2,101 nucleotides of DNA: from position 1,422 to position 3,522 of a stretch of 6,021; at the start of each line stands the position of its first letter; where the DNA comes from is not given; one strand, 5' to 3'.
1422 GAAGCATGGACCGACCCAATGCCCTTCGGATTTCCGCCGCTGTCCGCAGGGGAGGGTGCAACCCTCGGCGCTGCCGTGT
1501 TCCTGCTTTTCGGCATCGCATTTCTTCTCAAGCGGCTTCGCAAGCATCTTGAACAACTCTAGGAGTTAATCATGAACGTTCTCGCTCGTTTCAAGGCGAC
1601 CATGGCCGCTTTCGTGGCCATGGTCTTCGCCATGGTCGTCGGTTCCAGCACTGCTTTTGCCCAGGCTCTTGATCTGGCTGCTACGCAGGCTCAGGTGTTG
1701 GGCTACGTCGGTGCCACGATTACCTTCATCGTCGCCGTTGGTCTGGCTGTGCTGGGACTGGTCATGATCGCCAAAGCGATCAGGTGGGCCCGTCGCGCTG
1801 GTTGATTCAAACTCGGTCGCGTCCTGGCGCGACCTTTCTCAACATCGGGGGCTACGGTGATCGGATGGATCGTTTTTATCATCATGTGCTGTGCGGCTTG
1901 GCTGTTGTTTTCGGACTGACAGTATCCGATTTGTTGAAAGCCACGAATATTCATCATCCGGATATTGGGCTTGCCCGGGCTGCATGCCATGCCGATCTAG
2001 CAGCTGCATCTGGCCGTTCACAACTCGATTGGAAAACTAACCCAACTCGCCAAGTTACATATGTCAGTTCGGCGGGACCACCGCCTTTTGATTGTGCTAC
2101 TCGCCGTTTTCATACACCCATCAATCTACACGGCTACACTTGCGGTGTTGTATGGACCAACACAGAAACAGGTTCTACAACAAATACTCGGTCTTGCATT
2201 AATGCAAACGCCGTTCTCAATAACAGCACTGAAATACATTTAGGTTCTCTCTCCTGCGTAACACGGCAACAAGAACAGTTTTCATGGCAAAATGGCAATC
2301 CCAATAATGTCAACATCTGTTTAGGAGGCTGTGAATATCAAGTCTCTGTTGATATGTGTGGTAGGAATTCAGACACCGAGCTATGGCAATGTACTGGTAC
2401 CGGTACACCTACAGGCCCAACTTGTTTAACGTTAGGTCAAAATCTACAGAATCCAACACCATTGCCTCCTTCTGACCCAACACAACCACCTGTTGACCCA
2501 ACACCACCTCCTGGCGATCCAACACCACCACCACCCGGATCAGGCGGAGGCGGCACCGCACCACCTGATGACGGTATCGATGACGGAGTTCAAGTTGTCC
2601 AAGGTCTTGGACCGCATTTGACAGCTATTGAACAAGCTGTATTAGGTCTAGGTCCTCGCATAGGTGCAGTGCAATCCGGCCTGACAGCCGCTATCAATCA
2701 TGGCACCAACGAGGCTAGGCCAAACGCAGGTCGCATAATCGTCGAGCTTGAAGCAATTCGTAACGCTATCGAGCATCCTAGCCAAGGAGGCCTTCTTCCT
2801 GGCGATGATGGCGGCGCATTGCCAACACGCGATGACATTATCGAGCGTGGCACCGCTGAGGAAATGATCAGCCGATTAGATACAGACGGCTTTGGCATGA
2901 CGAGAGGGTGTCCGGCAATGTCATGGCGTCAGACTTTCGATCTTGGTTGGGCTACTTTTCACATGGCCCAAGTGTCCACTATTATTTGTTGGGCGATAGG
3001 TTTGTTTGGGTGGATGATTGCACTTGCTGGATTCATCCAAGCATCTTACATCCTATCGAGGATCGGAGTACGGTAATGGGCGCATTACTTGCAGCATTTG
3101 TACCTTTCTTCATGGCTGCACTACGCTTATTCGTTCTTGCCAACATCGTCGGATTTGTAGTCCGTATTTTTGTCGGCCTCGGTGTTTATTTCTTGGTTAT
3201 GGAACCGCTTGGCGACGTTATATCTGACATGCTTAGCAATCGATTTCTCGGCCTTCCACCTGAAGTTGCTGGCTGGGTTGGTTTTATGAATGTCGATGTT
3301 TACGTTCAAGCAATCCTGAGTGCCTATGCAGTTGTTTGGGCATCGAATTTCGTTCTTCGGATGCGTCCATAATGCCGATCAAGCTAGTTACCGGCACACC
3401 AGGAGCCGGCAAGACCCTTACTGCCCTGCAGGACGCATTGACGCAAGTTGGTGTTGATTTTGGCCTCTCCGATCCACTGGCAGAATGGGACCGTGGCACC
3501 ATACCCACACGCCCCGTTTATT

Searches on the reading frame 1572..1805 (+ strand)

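Call 4: search_protein_families(library=pfam, proteins=[window:1572-1805:+], max_evalue=1)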
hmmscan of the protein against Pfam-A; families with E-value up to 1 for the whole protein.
window:1572-1805:+ (77 aa): 5 families
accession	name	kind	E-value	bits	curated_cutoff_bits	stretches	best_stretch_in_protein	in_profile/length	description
PF05356.16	Phage_Coat_B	-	0.0081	16.6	23.5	1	23-76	2-55/56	Inovirus Coat protein B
PF04956.18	TrbC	-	0.015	15.9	27.9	1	2-74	2-77/98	TrbC/VIRB2 pilin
PF01737.22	Ycf9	-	0.031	14.7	22.3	1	7-58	2-53/58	YCF9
PF13273.12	DUF4064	-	0.037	14.7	32.1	1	11-68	18-80/102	Protein of unknown function (DUF4064)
PF04290.18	DctQ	-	0.16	12.3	28.3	1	11-74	69-131/132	Tripartite ATP-independent periplasmic transporters, DctQ component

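Call 5: search_protein_families(library=phrogs, proteins=[window:1572-1805:+], max_evalue=0.01)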
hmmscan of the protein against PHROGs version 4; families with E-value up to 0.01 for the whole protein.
window:1572-1805:+ (77 aa): 1 family
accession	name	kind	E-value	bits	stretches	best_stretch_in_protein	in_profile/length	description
phrog_2374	-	unknown function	5.3e-06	27.3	1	8-76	8-72/74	-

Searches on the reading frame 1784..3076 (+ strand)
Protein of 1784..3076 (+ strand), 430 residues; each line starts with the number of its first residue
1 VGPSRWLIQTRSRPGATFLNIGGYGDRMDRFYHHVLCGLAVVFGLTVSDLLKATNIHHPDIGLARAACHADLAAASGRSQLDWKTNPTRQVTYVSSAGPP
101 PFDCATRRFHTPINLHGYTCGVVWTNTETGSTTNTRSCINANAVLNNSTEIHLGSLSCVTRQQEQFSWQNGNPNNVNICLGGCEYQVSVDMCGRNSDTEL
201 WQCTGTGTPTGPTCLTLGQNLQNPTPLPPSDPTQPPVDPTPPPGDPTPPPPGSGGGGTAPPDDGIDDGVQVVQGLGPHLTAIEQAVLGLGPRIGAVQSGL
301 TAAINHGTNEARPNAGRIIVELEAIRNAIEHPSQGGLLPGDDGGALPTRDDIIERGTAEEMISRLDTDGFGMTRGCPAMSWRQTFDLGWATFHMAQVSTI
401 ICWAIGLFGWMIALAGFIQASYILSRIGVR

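Call 4: search_protein_families(library=pfam, proteins=[window:1784-3076:+], max_evalue=1)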
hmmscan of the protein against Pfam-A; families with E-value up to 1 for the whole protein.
window:1784-3076:+ (430 aa): 0 families

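Call 5: search_protein_families(library=phrogs, proteins=[window:1784-3076:+], max_evalue=0.01)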
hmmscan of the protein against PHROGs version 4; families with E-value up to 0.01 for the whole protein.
window:1784-3076:+ (430 aa): 1 family
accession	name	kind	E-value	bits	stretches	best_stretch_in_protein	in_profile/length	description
phrog_10432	-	unknown function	9.7e-06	26.2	1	117-268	74-211/356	-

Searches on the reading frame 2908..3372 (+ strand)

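Call 4: search_protein_families(library=pfam, proteins=[window:2908-3372:+], max_evalue=1)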
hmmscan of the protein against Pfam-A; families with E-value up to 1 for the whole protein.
window:2908-3372:+ (154 aa): 1 family
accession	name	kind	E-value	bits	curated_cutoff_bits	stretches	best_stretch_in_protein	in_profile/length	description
PF10734.14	DUF2523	-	0.0092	16.9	22.1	1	74-141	7-73/80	Protein of unknown function (DUF2523)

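Call 5: search_protein_families(library=phrogs, proteins=[window:2908-3372:+], max_evalue=0.01)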
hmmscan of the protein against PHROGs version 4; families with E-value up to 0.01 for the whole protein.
window:2908-3372:+ (154 aa): 1 family
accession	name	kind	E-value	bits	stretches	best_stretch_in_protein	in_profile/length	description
phrog_1242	-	head and packaging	7.9e-09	36.5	1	71-147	5-84/97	minor head protein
